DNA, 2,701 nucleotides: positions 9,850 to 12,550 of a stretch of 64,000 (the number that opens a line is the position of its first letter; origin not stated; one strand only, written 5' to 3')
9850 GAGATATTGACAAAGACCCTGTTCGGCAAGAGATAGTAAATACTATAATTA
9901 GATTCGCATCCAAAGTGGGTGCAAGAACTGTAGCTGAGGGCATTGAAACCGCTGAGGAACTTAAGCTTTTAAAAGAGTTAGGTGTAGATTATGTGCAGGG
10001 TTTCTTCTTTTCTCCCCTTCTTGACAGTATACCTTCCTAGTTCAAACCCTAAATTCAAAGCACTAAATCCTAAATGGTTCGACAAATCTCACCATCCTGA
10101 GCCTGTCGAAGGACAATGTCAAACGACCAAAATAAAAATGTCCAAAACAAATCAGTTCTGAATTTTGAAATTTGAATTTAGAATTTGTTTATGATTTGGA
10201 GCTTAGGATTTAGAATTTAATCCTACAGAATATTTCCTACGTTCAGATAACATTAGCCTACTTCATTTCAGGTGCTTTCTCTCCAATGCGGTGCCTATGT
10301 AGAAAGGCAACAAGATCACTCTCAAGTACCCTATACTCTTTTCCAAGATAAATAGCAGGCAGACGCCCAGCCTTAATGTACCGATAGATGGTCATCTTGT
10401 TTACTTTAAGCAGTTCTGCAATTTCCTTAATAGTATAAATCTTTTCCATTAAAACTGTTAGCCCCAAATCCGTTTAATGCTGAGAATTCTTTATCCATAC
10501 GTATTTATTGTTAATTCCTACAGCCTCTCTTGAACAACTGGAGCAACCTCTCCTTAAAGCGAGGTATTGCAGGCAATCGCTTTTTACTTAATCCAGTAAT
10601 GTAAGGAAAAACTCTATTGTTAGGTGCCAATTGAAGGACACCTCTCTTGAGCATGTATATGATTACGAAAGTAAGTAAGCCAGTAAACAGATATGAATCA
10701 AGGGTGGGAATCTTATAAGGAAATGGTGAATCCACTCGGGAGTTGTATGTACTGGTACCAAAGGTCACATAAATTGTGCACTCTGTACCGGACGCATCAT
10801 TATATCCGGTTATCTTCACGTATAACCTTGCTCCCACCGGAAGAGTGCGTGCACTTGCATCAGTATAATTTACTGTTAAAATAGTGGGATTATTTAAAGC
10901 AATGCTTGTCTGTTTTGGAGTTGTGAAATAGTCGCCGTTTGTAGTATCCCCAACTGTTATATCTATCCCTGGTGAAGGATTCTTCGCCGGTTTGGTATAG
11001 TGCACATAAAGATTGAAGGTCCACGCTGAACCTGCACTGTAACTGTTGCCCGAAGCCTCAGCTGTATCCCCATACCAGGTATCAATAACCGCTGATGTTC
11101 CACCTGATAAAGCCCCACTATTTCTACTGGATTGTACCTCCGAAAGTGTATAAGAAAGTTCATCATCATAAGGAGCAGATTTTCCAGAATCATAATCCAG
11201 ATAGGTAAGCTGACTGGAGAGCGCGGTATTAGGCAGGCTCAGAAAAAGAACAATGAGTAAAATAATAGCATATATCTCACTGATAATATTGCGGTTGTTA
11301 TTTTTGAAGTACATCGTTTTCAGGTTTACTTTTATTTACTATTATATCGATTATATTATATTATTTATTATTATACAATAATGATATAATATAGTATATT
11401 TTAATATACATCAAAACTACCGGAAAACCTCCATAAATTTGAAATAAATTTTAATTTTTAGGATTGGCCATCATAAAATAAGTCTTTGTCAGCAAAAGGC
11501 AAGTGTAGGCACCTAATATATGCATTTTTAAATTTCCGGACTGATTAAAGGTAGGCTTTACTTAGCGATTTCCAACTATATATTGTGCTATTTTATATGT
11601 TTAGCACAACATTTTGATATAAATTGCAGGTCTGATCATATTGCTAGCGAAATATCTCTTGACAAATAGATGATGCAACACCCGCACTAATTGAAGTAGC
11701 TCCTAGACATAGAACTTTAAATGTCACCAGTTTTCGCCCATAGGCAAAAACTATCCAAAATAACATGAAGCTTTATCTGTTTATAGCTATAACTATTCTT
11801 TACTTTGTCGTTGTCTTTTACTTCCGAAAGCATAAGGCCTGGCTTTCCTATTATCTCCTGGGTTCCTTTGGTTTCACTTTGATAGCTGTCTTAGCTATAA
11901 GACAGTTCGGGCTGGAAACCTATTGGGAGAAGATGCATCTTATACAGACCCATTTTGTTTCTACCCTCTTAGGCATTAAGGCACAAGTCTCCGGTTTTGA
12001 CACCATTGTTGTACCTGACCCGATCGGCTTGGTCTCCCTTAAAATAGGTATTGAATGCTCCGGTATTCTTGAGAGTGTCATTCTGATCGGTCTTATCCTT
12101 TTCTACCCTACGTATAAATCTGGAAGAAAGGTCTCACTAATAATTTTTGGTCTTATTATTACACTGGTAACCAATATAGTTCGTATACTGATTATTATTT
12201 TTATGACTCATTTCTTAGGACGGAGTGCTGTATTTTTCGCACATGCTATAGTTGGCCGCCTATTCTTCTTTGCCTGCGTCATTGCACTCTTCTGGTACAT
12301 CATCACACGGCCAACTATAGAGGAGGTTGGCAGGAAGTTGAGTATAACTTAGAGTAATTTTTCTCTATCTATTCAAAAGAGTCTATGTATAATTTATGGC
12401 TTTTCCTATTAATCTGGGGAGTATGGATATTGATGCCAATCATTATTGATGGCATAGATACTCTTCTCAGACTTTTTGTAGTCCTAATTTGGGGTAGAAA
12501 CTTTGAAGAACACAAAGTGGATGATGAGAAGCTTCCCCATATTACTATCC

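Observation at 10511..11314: Candidate XrtG cargo: secreted beta-rich protein ending in motif-TM-basic tripartite tail followed by an unusual 37-aa basic extension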

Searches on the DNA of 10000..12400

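Call 39: search_rna_families(source=window, start=10000, end=12400, threshold=evalue, max_evalue=1)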
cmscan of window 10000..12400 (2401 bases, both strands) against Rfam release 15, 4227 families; matches with E-value up to 1: 0.
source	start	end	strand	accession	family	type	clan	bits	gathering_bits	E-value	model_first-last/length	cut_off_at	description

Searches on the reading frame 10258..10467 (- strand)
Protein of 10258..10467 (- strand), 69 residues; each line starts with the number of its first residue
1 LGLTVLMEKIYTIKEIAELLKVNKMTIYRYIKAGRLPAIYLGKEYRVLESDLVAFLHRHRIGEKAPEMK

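Call 4: search_protein_families(library=ncbifam, proteins=[window:10258-10467:-], max_evalue=0.01)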
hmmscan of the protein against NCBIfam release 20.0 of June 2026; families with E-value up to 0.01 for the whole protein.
window:10258-10467:- (69 aa): 6 families
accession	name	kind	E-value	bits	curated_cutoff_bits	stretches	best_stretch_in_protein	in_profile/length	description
TIGR01764.1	excise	domain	1.7e-14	53.9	28.8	1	11-58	2-49/49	excisionase family DNA-binding protein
NF047737.1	antiphage_MADS1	equivalog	6.2e-10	39.2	80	1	8-52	1-45/49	methylation-associated defense system helix-turn-helix domain-containing protein MAD1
NF040990.2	MamR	equivalog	1.7e-09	37.9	100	1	5-58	38-91/91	magnetosome protein MamR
NF033787.1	HTH_BldC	subfamily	0.00035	20.4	77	1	11-52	3-45/49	BldC family transcriptional regulator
NF047913.1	TransRegIdnR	equivalog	0.0081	15.5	500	1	11-34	6-29/331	DNA-binding transcriptional regulator IdnR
NF038291.1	rep_pAB02_ORF2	subfamily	0.0093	16.3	85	0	11-36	3-28/172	plasmid replication DNA-binding protein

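Call 5: search_protein_families(library=pfam, proteins=[window:10258-10467:-], max_evalue=0.01)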
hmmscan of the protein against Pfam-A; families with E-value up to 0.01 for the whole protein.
window:10258-10467:- (69 aa): 10 families
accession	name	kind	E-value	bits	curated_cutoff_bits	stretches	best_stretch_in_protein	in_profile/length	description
PF12728.13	HTH_17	-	1.1e-15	58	27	1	11-59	2-50/51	Helix-turn-helix domain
PF00376.29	MerR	-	2.6e-05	24.4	28.2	1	12-39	1-29/38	MerR family regulatory protein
PF02796.21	HTH_7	-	4.4e-05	24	23.8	1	8-33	20-44/45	Helix-turn-helix domain of resolvase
PF13384.12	HTH_23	-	4.7e-05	23.5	24.6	1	10-33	17-40/50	Homeodomain-like domain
PF08279.18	HTH_11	-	0.00017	21.9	25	1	12-33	17-38/55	HTH domain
PF13309.12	HTH_22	-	0.0013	19.2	29.6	1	13-32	44-63/63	HTH domain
PF06056.18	Terminase_5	-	0.0026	18.1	20.3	1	11-33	14-36/58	Putative ATPase subunit of terminase (gpP-like)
PF13551.12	HTH_29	-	0.0036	17.8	28.1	0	8-33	10-35/64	Winged helix-turn helix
PF08281.18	Sigma70_r4_2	-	0.0044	17.1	25.7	1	11-35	27-51/54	Sigma-70, region 4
PF13411.12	MerR_1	-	0.0052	17.3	21.6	1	11-49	1-39/69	MerR HTH family regulatory protein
